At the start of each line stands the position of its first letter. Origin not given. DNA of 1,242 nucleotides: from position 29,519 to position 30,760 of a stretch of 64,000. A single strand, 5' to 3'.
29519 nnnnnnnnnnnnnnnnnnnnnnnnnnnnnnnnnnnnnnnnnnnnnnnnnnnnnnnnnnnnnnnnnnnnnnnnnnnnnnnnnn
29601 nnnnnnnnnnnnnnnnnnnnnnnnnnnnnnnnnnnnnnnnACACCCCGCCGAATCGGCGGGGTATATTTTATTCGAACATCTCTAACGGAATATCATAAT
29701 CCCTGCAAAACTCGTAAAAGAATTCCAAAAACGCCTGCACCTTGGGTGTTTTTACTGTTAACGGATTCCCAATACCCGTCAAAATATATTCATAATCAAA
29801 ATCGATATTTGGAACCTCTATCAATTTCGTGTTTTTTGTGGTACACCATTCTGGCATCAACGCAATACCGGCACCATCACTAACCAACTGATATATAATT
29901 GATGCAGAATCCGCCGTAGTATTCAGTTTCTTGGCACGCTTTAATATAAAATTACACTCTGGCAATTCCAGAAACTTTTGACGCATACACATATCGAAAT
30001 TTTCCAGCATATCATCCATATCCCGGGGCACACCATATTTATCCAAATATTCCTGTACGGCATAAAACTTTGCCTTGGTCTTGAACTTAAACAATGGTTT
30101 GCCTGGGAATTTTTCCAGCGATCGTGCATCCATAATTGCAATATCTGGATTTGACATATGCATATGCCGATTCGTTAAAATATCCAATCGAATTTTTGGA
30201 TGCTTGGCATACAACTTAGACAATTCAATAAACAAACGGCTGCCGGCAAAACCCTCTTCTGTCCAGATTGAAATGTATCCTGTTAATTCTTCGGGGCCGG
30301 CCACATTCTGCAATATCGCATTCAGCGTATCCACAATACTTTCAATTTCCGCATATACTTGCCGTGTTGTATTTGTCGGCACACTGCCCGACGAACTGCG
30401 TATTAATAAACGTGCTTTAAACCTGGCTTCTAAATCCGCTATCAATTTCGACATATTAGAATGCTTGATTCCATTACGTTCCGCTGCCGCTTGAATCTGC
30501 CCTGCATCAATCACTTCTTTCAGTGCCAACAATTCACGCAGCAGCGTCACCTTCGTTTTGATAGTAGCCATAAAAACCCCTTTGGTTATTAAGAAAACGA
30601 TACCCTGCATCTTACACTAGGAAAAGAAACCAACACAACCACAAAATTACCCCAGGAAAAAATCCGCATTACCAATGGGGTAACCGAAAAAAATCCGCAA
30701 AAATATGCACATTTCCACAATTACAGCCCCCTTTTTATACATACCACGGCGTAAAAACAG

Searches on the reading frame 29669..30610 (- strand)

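Call 83: search_protein_families(library=pfam, proteins=[window:29669-30610:-], max_evalue=0.00001)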
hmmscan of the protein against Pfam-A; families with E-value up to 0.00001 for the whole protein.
window:29669-30610:- (313 aa): 2 families
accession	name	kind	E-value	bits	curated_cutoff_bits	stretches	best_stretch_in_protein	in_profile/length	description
PF00126.33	HTH_1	-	9.3e-12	45.2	26.6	1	24-80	1-57/60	Bacterial regulatory helix-turn-helix protein, lysR family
PF03466.25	LysR_substrate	-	5.8e-06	26.3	28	0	231-300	134-206/209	LysR substrate binding domain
